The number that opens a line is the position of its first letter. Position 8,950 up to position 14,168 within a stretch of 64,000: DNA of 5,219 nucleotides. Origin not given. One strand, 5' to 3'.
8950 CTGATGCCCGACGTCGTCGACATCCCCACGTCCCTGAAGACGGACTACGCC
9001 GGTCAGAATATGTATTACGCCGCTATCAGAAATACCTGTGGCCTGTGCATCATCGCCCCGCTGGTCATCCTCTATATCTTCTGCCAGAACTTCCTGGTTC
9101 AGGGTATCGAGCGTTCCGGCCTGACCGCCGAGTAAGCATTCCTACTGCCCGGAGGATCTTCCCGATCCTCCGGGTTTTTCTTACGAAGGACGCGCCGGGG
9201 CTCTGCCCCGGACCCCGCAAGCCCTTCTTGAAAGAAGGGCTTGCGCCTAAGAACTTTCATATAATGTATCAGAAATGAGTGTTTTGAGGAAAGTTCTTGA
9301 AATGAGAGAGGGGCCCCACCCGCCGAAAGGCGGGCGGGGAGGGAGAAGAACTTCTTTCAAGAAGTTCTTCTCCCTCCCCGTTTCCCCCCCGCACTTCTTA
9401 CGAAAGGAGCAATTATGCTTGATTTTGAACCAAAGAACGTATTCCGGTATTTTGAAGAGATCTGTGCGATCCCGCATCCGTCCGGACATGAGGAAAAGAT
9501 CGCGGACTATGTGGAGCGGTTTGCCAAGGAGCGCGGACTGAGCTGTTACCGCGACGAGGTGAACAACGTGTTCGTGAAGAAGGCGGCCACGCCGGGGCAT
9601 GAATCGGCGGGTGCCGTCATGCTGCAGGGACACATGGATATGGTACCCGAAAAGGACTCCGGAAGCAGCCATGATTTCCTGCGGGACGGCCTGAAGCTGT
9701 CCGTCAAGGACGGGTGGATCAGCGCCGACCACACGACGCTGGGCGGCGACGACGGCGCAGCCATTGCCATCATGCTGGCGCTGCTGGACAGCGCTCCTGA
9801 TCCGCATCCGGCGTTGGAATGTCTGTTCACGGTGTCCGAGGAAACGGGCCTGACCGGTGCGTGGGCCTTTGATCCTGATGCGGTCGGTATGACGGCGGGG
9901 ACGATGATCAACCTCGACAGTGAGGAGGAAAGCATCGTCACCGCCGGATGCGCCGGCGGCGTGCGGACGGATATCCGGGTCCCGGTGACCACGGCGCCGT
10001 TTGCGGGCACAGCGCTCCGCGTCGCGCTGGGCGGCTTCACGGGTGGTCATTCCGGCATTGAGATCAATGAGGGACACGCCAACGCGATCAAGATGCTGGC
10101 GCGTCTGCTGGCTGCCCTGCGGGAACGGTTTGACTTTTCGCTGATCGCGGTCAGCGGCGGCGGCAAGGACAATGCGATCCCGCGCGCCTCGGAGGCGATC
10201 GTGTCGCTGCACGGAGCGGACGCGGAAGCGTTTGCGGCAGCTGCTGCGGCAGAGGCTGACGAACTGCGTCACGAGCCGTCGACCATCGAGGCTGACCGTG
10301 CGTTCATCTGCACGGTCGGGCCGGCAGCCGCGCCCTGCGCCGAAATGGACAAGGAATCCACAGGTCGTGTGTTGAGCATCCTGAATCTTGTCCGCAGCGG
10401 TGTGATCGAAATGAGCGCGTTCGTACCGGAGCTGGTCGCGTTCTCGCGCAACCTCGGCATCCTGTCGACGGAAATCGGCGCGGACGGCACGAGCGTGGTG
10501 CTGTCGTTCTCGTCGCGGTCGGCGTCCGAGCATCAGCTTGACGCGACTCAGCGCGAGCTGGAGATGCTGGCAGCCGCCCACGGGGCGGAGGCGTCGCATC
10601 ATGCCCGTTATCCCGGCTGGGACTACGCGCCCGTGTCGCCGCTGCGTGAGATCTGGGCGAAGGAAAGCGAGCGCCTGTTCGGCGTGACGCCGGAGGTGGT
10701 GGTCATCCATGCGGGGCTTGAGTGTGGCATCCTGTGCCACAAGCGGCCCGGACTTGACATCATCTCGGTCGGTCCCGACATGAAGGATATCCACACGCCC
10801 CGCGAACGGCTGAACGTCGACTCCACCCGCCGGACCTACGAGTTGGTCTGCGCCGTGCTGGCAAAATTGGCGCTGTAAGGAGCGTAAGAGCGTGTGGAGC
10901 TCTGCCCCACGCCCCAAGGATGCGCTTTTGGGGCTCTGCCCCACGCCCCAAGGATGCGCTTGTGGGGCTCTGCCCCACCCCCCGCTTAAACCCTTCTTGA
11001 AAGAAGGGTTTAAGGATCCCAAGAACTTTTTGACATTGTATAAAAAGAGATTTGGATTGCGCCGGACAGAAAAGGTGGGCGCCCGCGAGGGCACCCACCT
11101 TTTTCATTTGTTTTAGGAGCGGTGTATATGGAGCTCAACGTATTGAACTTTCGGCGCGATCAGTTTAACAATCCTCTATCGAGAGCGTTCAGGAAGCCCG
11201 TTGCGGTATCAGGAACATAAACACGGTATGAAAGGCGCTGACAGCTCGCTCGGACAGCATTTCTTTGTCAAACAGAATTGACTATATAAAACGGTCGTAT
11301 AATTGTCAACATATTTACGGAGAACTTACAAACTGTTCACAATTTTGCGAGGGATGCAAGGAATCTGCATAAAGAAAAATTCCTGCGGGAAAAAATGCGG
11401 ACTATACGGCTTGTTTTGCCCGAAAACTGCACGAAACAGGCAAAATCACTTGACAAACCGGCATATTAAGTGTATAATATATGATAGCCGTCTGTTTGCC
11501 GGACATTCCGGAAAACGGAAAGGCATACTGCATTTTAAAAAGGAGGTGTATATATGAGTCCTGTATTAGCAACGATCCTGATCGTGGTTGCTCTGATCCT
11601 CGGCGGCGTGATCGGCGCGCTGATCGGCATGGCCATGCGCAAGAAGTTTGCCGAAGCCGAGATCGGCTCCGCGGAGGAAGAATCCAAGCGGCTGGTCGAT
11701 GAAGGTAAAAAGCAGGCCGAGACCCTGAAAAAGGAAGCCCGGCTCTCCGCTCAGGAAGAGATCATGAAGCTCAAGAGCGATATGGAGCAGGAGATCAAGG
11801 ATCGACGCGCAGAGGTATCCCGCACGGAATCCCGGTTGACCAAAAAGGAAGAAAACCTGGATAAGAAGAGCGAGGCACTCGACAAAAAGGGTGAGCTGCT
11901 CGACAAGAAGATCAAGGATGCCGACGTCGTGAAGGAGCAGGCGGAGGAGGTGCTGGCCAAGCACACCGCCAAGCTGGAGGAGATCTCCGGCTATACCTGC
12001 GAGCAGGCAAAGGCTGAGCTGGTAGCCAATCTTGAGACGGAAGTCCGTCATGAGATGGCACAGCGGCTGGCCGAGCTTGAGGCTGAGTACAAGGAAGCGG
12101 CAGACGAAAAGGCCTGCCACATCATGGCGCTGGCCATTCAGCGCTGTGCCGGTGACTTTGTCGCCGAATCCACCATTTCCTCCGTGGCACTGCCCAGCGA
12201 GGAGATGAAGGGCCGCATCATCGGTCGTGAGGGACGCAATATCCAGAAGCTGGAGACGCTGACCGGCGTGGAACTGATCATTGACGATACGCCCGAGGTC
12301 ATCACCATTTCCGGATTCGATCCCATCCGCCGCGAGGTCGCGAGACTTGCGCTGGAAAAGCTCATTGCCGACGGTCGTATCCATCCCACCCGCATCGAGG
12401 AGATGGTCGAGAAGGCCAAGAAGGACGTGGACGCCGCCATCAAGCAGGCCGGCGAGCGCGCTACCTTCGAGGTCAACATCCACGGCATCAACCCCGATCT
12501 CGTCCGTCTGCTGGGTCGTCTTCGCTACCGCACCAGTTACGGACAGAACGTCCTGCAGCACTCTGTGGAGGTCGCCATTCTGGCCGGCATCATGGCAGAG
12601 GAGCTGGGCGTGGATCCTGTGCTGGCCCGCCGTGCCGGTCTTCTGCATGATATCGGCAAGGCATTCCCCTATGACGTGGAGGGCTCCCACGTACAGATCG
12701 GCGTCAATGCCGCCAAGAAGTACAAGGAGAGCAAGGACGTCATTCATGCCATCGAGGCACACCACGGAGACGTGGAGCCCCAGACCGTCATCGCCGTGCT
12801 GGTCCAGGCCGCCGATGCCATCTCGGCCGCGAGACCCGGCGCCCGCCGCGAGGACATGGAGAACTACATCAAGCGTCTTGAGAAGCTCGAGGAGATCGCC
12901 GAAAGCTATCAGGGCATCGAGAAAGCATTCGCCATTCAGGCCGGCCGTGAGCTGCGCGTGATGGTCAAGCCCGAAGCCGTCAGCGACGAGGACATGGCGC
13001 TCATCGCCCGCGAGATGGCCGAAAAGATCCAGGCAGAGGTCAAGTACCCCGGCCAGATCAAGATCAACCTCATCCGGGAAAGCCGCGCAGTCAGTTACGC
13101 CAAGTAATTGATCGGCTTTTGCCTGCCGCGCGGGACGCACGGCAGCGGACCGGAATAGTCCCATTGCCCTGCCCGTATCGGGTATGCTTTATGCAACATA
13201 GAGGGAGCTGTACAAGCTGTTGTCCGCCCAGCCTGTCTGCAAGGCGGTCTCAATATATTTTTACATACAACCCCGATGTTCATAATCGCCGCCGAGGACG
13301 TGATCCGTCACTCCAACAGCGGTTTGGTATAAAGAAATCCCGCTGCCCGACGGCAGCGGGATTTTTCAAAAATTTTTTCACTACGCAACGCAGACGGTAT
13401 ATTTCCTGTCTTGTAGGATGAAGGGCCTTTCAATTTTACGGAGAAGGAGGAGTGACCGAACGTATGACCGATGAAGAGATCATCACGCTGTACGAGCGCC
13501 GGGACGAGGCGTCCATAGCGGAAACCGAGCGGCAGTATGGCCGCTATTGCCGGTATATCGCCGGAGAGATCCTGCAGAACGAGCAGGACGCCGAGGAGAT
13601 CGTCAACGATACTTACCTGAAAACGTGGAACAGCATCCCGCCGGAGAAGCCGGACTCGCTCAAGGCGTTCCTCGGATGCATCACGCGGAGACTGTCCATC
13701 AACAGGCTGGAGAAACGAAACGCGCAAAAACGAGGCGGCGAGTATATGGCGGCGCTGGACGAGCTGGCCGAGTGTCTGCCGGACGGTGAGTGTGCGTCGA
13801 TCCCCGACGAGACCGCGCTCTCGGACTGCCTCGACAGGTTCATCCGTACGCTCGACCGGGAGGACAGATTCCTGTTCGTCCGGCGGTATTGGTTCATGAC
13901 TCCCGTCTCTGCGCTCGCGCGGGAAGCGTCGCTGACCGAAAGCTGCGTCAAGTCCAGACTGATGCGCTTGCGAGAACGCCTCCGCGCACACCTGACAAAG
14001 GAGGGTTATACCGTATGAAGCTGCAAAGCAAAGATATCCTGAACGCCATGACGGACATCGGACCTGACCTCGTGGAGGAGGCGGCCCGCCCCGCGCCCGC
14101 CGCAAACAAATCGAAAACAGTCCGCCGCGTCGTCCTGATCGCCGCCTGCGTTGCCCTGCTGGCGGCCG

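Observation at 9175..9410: Repeat copy 1 is bracketed by a 13/14-nt direct repeat (target-site-duplication-like)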

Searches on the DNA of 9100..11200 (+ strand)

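Call 67: search_rna_families(source=window, start=9100, end=11200, threshold=evalue, max_evalue=1)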
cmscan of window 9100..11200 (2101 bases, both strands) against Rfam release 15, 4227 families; matches with E-value up to 1: 39.
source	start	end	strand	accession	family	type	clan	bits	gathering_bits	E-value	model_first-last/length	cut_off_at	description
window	9329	9386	+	RF03799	mir-3202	Gene; miRNA;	-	41.1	90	7.5e-07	1-79/79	no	mir-3202 microRNA precursor family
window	9332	9386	-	RF03799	mir-3202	Gene; miRNA;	-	37.5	90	8.3e-06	1-79/79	no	mir-3202 microRNA precursor family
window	9336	9383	+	RF04343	Plastid-psbA-2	Cis-reg;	CL00153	33.7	55.8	0.00039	1-60/60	no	Plastid-psbA-2 3UTR RNA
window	9329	9389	-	RF03560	mir-3926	Gene; miRNA;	-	29.5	82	0.0084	1-63/63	no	mir-3926 microRNA precursor family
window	9329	9389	+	RF03560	mir-3926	Gene; miRNA;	-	28.1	82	0.019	1-63/63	no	mir-3926 microRNA precursor family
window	9210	9378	-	RF02354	BjrC80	Gene; sRNA;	-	27.5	80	0.0098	1-162/162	no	Bradyrhizobiaceae sRNA BjrC80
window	9327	9388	+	RF03964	mir-H1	Gene; miRNA;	-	27.4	97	0.092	1-85/85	no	mir-H1 microRNA precursor family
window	9334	9381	-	RF03598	MIR6024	Gene; miRNA;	-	26.5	72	0.012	1-99/99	no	MIR6024 microRNA precursor family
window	11033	11102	+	RF04180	BTnc231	Gene; sRNA;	-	26.2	80.4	0.011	1-154/154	no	Bacteroides sRNA BTnc231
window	9327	9388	-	RF03964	mir-H1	Gene; miRNA;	-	26.2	97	0.17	1-85/85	no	mir-H1 microRNA precursor family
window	9331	9384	+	RF03792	MIR6462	Gene; miRNA;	-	25.8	96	0.1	1-119/119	no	MIR6462 microRNA precursor family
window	9325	9392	-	RF03778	mir-483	Gene; miRNA;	-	25.5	60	0.075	1-75/75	no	mir-483 microRNA precursor family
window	9331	9383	-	RF04279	mir-H20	Gene; miRNA;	CL00141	25.1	99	0.093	1-82/82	no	mir-H20 microRNA precursor family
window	9326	9397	-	RF00873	mir-550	Gene; miRNA;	-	24.9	81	0.027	1-85/85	no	mir-550 microRNA precursor family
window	11062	11136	-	RF02056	STnc390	Gene; sRNA;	-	24.7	50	0.017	1-60/60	no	Salmonella sRNA STnc390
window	9319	9395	-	RF03379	mir-4667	Gene; miRNA;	-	24.4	68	0.21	1-93/93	no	mir-4667 microRNA precursor family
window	9335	9381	+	RF04083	MIR528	Gene; miRNA;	-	20.5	62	0.5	1-89/89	no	MIR528 microRNA precursor family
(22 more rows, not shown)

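Call 81: build_rna_model(alignment_id=A2, structure=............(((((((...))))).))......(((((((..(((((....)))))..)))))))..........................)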
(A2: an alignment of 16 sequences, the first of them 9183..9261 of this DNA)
Model R1 built from alignment A2 (16 sequences, 94 columns); structure: as given.
model positions 87; base pairs 19; branch points 1; effective number of sequences 2.34; information 0.654 bits per position. Calibrated on 0.2 Mb of random sequence (short: E-values are rough).
structure used (alignment columns):
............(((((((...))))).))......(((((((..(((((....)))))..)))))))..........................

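Call 82: search_with_rna_model(model_id=R1, source=window, max_evalue=1)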
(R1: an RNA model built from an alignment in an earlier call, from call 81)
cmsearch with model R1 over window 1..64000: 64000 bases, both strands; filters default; matches with E-value up to 1: 18.
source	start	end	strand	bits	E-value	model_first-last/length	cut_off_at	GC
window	63310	63394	+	91.2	1.4e-27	1-87/87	no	0.54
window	35521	35605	+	90.6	2.1e-27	1-87/87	no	0.56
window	57331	57415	+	90.2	3.1e-27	1-87/87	no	0.58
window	25977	26061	+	81.5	2.1e-24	1-87/87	no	0.54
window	10950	11034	+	81.5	2.2e-24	1-87/87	no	0.52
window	36018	36102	-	74.5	4.3e-22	1-87/87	no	0.58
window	9183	9262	+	66.1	2.5e-19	1-87/87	no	0.6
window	26118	26200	-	57.9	1.3e-16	1-87/87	no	0.45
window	57625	57685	-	35.5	3.1e-09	1-87/87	no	0.52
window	42490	42541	-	28.5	5.9e-07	1-87/87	no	0.65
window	9342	9374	-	24.3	1.5e-05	35-67/87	no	0.42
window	59157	59190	-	24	1.9e-05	34-67/87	no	0.53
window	26138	26167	+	23.7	2.3e-05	36-67/87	no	0.43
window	9341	9373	+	19.2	0.0007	35-67/87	no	0.42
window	59155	59188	+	18.9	0.00086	34-67/87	no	0.53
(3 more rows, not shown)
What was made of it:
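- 9183..9262 (+): Canonical forward family unit. Leader, A hairpin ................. (9195-9211), B hairpin (9217-9244) and tail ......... (9249-9257). Covariance model R1, 66.1 bits, E 2.5e-19, full length (call 82).
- On MITE: There are 10 full family units in 64 kb (call 82).
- Checked: The covariance-model hit for the forward family unit starts at 9183 (call 82).
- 10 full units in 64 kb of the window (call 82).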

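Call 83: search_with_rna_model(model_id=R1, sources=[L001, L002, L003, L004, L005, L006, L007, L008, L009, L010, L011, L012, L013, L014, L015, L016, L017, L018, L019, L020, L021, L022, L023, L024, L025, L026, L027, L028, L029, L030, L031, L032, L033, L034, L035, L036, L037, L038, L039, L040, L041, L042, L043, L044, L045, L046, L047, L048, L049, L050, L051, L052, L053, L054, L055, L056, L057, L058, L059, L060, L061, L062, L063, L064, L065, L066, L067, L068, L069, L070, L071, L072, L073, L074, L075, L076, L077, L078, L079, L080, L081, L082, L083, L084, L085, L086, L087, L088, L089, L090, L091, L092, L093, L094, L095, L096, L097, L098], max_evalue=0.1)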
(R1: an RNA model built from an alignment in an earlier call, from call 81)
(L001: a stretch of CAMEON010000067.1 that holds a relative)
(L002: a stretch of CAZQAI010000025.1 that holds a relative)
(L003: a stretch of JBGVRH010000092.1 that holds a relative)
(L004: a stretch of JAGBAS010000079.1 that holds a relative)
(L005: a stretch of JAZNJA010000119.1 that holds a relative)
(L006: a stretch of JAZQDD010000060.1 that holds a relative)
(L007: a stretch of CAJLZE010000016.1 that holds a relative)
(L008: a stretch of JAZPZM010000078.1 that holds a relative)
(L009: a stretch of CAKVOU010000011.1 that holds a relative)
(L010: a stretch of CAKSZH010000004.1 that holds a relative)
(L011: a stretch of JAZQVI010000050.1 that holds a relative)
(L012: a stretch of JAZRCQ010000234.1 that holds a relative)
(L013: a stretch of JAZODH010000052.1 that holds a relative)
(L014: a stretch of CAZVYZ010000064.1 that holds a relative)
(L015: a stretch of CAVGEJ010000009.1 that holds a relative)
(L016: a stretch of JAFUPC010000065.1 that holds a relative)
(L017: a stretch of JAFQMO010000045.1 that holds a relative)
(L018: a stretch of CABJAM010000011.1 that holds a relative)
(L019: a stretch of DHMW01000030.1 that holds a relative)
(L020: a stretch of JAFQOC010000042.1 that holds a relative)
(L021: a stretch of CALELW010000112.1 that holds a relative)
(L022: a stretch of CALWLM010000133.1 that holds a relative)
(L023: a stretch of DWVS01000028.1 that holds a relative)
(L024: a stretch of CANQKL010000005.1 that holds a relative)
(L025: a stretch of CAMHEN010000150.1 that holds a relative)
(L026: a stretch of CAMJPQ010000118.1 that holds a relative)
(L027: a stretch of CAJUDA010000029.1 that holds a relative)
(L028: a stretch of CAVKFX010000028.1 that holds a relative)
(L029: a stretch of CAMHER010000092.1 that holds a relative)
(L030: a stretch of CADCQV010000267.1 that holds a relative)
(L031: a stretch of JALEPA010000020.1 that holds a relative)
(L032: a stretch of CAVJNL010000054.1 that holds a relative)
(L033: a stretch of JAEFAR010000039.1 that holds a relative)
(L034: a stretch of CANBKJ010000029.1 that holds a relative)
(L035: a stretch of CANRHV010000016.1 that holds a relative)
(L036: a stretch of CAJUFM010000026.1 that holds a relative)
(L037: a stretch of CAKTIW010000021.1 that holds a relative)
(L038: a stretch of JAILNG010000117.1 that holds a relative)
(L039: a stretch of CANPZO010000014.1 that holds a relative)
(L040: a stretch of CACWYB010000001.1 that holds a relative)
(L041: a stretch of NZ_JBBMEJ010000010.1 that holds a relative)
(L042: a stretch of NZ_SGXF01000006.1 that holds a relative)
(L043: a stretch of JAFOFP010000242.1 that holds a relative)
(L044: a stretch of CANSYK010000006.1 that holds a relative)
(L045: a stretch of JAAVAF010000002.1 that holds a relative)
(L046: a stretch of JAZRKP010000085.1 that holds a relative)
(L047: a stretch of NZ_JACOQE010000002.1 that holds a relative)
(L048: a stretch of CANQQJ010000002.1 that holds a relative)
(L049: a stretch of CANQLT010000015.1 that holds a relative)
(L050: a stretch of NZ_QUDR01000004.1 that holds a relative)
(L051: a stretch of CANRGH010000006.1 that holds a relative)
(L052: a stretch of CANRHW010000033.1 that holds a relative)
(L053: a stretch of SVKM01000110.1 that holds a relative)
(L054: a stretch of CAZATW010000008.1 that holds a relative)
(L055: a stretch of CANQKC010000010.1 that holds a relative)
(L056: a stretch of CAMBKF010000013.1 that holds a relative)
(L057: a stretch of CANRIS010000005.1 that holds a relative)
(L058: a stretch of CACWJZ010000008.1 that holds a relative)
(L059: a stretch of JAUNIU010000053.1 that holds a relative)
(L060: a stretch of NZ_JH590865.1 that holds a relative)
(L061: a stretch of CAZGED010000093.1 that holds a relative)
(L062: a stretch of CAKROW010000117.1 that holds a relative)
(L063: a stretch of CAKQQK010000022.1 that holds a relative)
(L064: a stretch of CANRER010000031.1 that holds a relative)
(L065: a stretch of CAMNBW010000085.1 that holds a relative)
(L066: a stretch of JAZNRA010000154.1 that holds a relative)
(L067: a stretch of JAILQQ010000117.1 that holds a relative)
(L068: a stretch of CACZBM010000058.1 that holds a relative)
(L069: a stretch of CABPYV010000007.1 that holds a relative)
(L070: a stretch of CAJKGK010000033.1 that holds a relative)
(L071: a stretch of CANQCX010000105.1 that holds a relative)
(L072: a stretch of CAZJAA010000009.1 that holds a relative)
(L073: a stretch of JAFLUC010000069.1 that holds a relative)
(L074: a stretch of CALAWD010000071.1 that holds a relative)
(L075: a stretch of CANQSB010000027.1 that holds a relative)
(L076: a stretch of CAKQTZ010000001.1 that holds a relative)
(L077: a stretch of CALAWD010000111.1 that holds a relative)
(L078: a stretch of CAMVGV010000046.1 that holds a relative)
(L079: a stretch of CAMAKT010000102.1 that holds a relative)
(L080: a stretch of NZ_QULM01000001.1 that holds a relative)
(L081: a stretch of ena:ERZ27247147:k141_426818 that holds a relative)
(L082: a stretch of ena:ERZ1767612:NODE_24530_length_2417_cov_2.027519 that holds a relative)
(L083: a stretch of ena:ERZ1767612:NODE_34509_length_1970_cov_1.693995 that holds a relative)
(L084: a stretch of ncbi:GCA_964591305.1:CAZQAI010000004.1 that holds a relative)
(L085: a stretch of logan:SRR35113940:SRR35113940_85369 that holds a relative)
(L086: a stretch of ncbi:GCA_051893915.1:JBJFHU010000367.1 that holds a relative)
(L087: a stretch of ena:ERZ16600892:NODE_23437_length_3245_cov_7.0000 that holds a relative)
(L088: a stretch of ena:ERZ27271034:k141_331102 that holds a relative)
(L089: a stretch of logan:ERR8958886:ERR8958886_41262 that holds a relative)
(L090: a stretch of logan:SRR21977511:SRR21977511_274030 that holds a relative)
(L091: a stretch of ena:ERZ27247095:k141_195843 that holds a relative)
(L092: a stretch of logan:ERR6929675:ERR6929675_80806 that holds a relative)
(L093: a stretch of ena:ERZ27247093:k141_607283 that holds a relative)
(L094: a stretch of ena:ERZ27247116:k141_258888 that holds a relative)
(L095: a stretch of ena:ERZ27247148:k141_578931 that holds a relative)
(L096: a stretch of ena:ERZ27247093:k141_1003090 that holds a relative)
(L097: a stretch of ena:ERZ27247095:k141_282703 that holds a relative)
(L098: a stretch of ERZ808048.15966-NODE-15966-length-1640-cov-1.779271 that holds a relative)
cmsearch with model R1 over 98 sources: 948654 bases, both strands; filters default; matches with E-value up to 0.1: 32.
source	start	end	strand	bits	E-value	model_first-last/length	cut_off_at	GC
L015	7532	7618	-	95.1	1.1e-27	1-87/87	no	0.45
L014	1980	2066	-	93.2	4.7e-27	1-87/87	no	0.44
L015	7412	7498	+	92.2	9.9e-27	1-87/87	no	0.45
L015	3940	4026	-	92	1.2e-26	1-87/87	no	0.55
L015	3820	3906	+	91.6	1.5e-26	1-87/87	no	0.44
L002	7521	7607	+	84.9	2.4e-24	1-87/87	no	0.52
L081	1524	1608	+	81.5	3.3e-23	1-87/87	no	0.52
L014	1863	1946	+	77.3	8e-22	1-87/87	no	0.48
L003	10484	10569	+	75.8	2.4e-21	1-87/87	no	0.52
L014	7447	7532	+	61.1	1.6e-16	1-87/87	no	0.59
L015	12989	13049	+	33.5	2.1e-07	1-87/87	no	0.54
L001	7376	7457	-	32.6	4e-07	1-87/87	no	0.56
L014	1895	1926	-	29.8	3.4e-06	36-67/87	no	0.38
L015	3960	3991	+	28.9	6.7e-06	36-67/87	no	0.44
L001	1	71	-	28.1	1.3e-05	1-87/87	no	0.59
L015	7552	7583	+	26.8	3.3e-05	36-67/87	no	0.25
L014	2000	2031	+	25.7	7.6e-05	36-67/87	no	0.31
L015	3855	3886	-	25.6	8.4e-05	36-67/87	no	0.19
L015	7448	7477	-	24.8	0.00014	37-66/87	no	0.3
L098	1197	1229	+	24.3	0.00023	35-67/87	no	0.42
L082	44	76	-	23.1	0.00052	35-67/87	no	0.42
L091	5928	5960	-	23.1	0.00052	35-67/87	no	0.42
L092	134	166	-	23.1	0.00052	35-67/87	no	0.42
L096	7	39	-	23.1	0.00052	35-67/87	no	0.42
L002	7556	7587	-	22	0.0012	36-67/87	no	0.5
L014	7480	7512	-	21.5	0.0018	36-67/87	no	0.48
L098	1198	1230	-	19.2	0.01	35-67/87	no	0.42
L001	7396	7423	+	18.5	0.018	36-67/87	no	0.61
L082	43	75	+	18.1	0.024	35-67/87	no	0.42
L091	5927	5959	+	18.1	0.024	35-67/87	no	0.42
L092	133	165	+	18.1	0.024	35-67/87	no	0.42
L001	19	46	+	17.1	0.05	36-67/87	no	0.61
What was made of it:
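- No full unit in the clade-B sequence searched, about 37 kb across L082, L083, L091-L094, L096 and L097 (call 83). Hits in only 6 of 98 loci (0.95 Mb), and dense where present (call 83).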

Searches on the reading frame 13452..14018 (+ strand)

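Call 76: search_protein_families(library=pfam, proteins=[window:13452-14018:+], max_evalue=0.00001)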
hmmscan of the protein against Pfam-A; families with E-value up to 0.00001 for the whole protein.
window:13452-14018:+ (188 aa): 1 family
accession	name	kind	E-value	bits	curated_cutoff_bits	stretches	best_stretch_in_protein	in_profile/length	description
PF04542.20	Sigma70_r2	-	1.9e-10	40.8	24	1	27-90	3-69/71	Sigma-70 region 2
